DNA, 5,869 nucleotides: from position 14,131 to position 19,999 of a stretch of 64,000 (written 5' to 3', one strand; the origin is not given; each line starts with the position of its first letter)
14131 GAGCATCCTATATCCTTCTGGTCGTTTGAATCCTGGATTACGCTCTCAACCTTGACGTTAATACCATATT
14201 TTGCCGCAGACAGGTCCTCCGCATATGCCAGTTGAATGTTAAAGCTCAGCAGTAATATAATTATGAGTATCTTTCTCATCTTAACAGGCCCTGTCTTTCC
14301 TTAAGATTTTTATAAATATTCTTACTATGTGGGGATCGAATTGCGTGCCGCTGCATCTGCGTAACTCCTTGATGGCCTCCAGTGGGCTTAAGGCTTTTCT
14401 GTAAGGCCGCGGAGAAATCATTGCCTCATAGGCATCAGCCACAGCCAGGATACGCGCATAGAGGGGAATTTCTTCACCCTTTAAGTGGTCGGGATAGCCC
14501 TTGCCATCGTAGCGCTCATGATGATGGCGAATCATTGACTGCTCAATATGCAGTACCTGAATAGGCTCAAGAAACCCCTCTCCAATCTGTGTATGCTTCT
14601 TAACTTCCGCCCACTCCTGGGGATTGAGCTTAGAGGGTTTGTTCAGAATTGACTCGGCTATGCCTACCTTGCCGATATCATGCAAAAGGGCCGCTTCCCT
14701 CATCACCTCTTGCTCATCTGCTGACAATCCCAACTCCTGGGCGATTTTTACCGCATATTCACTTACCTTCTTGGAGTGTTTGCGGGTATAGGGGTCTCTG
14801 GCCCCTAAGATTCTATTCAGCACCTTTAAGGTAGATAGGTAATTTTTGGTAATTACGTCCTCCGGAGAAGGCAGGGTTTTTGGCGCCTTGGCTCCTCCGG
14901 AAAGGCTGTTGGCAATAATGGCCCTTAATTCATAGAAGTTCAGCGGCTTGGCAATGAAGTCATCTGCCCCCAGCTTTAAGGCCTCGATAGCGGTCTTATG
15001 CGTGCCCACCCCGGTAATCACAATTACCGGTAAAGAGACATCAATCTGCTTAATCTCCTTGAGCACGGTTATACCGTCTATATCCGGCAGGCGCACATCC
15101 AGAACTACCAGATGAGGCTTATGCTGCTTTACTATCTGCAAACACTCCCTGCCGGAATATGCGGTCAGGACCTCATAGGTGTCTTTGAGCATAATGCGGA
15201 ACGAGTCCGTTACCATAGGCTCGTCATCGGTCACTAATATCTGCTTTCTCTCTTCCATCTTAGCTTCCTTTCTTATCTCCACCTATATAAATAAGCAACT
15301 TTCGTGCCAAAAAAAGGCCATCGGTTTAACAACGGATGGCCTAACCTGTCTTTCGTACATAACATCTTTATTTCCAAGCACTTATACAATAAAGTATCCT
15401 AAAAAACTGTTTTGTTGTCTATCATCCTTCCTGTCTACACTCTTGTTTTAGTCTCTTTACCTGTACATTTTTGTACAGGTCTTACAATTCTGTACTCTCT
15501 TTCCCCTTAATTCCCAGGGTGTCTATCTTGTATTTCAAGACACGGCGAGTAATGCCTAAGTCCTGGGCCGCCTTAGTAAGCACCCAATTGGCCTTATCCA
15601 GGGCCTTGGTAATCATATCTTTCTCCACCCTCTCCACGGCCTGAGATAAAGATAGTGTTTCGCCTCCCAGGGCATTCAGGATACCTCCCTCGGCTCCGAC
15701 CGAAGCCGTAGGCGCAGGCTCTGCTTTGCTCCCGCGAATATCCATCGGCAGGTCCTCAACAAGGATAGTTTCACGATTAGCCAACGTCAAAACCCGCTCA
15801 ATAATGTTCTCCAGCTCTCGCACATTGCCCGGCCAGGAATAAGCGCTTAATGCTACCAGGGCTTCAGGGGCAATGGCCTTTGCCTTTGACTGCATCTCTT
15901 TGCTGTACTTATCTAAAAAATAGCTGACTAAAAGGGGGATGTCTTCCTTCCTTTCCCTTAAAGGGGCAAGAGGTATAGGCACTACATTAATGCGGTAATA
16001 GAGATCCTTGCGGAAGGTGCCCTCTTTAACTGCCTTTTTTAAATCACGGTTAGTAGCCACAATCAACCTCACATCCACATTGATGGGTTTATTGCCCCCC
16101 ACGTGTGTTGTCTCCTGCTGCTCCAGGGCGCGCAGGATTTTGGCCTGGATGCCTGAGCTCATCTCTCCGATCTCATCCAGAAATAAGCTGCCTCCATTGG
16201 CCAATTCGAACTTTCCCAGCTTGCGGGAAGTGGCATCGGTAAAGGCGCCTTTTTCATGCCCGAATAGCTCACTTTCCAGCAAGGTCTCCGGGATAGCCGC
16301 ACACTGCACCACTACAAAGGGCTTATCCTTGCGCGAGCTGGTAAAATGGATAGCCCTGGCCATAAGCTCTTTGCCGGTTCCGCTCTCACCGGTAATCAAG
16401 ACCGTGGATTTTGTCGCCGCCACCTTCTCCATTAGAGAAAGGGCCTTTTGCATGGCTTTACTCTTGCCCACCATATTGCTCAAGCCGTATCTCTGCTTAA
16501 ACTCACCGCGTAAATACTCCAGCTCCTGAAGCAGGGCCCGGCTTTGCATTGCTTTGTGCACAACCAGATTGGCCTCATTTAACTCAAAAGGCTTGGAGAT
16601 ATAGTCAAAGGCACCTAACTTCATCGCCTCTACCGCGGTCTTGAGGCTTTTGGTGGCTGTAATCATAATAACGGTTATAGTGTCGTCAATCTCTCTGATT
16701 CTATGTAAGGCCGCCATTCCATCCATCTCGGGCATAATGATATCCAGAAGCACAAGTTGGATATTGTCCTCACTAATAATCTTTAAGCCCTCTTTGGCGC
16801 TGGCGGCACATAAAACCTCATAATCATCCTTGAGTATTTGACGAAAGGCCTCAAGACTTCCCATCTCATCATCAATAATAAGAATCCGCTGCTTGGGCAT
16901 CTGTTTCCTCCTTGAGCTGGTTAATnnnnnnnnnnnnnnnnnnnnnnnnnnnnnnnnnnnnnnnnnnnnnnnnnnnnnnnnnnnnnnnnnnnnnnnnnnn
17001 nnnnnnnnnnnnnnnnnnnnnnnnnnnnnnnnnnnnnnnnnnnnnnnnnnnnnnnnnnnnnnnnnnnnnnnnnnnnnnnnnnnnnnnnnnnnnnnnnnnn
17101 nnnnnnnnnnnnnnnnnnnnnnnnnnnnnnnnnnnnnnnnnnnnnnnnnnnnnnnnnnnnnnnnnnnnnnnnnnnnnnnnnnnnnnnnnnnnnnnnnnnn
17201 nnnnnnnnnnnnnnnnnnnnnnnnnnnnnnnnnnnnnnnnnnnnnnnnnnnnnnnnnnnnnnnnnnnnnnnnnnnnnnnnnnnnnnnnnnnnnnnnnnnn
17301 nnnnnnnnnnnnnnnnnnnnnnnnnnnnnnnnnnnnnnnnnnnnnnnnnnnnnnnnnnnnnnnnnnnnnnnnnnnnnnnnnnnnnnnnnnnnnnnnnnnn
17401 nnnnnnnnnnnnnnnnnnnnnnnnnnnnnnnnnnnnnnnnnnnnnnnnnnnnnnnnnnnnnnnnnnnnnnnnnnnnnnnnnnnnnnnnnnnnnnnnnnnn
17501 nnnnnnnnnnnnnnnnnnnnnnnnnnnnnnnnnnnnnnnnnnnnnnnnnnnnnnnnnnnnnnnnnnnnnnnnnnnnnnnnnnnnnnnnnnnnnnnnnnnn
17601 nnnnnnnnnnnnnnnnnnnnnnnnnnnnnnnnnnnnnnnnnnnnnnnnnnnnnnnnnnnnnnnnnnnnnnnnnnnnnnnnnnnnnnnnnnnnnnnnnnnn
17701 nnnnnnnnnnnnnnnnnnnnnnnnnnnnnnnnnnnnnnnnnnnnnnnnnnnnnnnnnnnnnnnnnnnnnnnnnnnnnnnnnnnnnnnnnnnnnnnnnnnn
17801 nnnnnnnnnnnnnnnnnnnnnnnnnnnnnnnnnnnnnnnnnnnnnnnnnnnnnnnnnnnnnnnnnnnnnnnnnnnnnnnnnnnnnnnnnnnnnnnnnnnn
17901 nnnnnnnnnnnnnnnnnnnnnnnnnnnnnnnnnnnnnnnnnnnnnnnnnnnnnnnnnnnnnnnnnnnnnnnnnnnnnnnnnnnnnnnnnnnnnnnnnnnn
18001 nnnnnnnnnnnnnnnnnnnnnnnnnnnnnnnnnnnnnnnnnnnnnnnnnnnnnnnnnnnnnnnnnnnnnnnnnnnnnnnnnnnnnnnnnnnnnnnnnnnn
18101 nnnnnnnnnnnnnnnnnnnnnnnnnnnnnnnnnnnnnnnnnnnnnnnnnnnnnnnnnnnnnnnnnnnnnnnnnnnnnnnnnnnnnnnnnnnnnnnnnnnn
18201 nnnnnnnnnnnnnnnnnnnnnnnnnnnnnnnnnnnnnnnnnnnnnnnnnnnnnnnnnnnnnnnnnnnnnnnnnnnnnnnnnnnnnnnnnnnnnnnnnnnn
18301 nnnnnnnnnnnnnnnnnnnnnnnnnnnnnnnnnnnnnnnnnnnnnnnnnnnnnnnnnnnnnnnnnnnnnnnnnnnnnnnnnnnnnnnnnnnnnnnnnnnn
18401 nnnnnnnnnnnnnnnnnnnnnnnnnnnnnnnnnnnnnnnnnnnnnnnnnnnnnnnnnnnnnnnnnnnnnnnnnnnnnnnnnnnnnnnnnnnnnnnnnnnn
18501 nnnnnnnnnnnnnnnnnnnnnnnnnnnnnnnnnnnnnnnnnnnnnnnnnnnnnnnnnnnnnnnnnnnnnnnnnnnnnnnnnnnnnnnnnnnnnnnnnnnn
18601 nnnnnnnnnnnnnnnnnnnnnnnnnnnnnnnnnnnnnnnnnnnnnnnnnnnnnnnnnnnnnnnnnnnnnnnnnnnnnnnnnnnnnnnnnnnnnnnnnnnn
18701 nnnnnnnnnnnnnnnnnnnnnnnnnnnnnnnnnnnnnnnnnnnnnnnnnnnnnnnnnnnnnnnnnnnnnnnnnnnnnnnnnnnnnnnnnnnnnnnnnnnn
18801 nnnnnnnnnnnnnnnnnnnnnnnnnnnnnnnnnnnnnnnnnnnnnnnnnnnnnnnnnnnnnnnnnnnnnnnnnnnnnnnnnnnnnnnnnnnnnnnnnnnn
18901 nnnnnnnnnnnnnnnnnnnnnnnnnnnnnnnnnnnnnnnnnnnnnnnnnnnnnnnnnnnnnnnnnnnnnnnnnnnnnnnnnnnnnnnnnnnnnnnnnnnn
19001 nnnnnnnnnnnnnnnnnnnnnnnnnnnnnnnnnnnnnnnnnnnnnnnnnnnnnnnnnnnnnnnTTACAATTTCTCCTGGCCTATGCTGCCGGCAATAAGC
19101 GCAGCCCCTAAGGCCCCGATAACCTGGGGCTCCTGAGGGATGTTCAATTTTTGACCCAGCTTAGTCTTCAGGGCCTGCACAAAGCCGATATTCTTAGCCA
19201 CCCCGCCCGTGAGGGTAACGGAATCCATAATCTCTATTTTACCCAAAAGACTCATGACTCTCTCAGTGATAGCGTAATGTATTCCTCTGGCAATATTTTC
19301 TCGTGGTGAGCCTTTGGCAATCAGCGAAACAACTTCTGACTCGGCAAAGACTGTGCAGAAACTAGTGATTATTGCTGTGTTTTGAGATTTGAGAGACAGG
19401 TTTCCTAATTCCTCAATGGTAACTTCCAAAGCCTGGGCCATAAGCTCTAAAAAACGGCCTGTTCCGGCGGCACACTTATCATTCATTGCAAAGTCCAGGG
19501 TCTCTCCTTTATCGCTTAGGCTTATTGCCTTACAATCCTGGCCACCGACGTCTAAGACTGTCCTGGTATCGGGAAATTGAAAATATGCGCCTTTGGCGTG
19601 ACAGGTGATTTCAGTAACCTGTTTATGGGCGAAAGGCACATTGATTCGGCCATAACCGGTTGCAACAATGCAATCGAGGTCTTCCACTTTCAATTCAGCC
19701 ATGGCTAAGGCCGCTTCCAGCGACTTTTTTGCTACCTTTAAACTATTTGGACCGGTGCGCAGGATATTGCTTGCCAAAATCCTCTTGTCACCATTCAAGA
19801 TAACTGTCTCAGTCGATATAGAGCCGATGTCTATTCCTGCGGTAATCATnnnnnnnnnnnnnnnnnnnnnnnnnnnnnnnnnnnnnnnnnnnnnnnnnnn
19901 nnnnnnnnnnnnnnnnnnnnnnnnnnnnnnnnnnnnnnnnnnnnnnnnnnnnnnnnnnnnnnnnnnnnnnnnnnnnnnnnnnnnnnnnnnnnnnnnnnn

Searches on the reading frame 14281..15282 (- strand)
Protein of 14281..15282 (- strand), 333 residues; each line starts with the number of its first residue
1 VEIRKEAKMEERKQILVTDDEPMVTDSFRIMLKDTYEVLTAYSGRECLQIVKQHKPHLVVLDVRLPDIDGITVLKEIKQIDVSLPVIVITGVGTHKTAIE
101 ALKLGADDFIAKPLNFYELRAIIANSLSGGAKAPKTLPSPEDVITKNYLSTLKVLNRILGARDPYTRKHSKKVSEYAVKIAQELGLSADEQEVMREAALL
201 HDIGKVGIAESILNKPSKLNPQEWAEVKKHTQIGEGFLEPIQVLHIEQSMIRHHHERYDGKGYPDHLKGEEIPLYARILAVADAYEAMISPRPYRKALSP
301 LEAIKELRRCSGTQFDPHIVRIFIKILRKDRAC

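Call 8: search_protein_families(library=pfam, proteins=[window:14281-15282:-], max_evalue=0.01)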
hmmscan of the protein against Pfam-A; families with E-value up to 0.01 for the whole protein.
window:14281-15282:- (333 aa): 6 families
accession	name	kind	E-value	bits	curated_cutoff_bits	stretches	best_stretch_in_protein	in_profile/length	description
PF13487.12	HD_5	-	7.4e-40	136.9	27.2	1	153-319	1-170/170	HD domain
PF00072.30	Response_reg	-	3.7e-29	101.6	30.2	1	15-123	1-110/111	Response regulator receiver domain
PF01966.28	HD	-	8.2e-22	78.1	22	1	168-288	3-116/116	HD domain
PF08668.18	HDOD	-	0.00032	20.7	22.9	1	168-226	97-153/196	HDOD domain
PF15695.10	HERV-K_REC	-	0.0016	18.9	27.5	1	197-251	3-59/87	Rec (regulator of expression encoded by corf) of HERV-K-113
PF24391.1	HD-CE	-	0.0072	16.5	27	0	168-266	10-119/263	HD-CE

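Call 55: search_solved_structures(query=window:14281-15282:-, max_evalue=1e-10, show_alignments=1)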
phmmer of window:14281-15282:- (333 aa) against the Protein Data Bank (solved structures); distinct sequences matched with E-value up to 1e-10: 109 (the best 60 are shown).
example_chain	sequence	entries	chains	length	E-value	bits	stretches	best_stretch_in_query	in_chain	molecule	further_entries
5z7c_A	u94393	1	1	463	2e-40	142.2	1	153-318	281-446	3'3'-cGAMP-specific phosphodiesterase 3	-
4mcw_A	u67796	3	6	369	5.1e-37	131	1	155-327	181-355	Metal dependent phosphohydrolase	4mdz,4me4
9rbz_A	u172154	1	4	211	4.5e-27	98.3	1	157-327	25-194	HD domain/sensory box protein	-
9rc0_A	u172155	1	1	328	1.5e-26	96.6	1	157-327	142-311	HD domain/sensory box protein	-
4r8z_A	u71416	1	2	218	6.1e-26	94.6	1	166-326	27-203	Cyclic di-GMP phosphodiesterase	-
1nxo_A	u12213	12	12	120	9e-21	77.6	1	13-123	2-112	DNA-binding response regulator | Response regulator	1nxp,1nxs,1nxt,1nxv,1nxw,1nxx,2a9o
6eb7_A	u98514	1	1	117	1.4e-20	77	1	13-123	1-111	DNA-binding response regulator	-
3eq2_A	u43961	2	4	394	1.3e-19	73.8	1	15-116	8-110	Probable two-component response regulator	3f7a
9xzo_A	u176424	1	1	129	1.3e-19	73.8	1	14-121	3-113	De novo protein M1X0B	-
8fk2_A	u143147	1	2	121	2.5e-19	72.9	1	13-123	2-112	Putative response regulator CovR VicR-like protein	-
1mvo_A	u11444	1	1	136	5.5e-19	71.8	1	12-125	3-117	PhoP response regulator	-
3f6p_A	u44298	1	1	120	2e-18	69.9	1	13-124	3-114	Transcriptional regulatory protein yycF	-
2zwm_A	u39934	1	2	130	2.3e-18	69.8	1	13-124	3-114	Transcriptional regulatory protein yycF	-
3cfy_A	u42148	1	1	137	1.7e-17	66.9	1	12-127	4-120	Putative LuxO repressor protein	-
6er7_A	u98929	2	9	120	7e-17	64.9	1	14-117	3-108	120aa long hypothetical chemotaxis protein (CheY)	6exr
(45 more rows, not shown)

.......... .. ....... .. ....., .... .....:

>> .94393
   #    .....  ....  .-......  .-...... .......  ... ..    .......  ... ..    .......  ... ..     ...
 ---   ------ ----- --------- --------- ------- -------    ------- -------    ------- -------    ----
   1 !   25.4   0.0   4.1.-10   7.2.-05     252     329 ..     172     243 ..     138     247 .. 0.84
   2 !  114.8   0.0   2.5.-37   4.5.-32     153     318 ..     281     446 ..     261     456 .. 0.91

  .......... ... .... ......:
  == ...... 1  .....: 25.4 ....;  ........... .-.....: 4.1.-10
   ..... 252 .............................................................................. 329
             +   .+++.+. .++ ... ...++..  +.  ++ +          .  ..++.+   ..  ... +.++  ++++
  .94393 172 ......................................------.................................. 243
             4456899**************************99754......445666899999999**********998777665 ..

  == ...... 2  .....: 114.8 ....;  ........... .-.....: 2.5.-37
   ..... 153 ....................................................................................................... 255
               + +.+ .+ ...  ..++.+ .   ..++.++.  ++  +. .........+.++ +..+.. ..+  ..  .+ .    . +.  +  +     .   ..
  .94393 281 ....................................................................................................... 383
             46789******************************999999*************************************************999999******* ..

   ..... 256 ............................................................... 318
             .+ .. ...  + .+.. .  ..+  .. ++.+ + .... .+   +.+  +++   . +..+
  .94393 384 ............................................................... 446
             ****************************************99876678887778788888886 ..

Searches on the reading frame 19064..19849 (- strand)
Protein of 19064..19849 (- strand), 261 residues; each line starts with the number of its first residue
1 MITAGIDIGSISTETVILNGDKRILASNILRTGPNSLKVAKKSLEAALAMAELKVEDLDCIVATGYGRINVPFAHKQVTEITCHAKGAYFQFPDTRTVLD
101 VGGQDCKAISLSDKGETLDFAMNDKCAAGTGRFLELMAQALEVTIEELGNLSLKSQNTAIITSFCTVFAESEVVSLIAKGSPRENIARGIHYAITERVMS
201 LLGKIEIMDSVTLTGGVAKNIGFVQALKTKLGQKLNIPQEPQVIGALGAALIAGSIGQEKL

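Call 3: search_protein_families(library=pfam, proteins=[window:19064-19849:-], max_evalue=1)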
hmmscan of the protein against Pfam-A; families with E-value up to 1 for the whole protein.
window:19064-19849:- (261 aa): 4 families
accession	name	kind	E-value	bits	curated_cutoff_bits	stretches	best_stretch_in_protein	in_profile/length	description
PF01869.26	BcrAD_BadFG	-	2.4e-62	211.3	31.5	1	5-253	2-271/271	BadF/BadG/BcrA/BcrD ATPase family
PF22521.2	HypF_C_2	-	0.00036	20.8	27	1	159-234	144-220/241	Carbamoyltransferase, Kae1-like Domain, second subdomain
PF02782.22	FGGY_C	-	0.0011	19.2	27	1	184-254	121-195/198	FGGY family of carbohydrate kinases, C-terminal domain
PF00814.31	TsaD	-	0.0034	17.6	24.8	1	81-238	90-250/264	tRNA N6-adenosine threonylcarbamoyltransferase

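Call 4: search_protein_families(library=ncbifam, proteins=[window:19064-19849:-], max_evalue=0.1)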
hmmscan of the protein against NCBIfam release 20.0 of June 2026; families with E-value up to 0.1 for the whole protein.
window:19064-19849:- (261 aa): 9 families
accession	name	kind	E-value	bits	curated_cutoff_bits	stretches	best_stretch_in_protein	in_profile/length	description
TIGR00241.1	CoA_E_activ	domain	5.2e-83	278.4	125.4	1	2-252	1-248/248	acyl-CoA dehydratase activase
TIGR03192.1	benz_CoA_bzdQ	equivalog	7.8e-65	219.2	380.2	1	1-256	32-289/293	benzoyl-CoA reductase, bzd-type, subunit Q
TIGR02259.1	benz_CoA_red_A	equivalog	2.8e-52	177.9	578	1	53-250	226-429/432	benzoyl-CoA reductase subunit A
TIGR03286.1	methan_mark_15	hypoth_equivalog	1.2e-44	153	455.75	1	2-254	145-402/404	methanogenesis marker 15 protein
TIGR02261.1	benz_CoA_red_D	equivalog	4.2e-42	144.1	312.85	1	2-251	2-260/262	benzoyl-CoA reductase subunit D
TIGR01312.1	XylB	equivalog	0.0031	16.1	380.25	1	187-254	369-436/481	xylulokinase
TIGR02350.1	prok_dnaK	equivalog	0.029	12.8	822.55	0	206-257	323-374/596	molecular chaperone DnaK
NF002834.0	PRK03011.1-5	subfamily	0.035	13.2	222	0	171-231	258-320/357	butyrate kinase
NF001413.0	PRK00290.1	equivalog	0.038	12.3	648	0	38-83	306-350/625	molecular chaperone DnaK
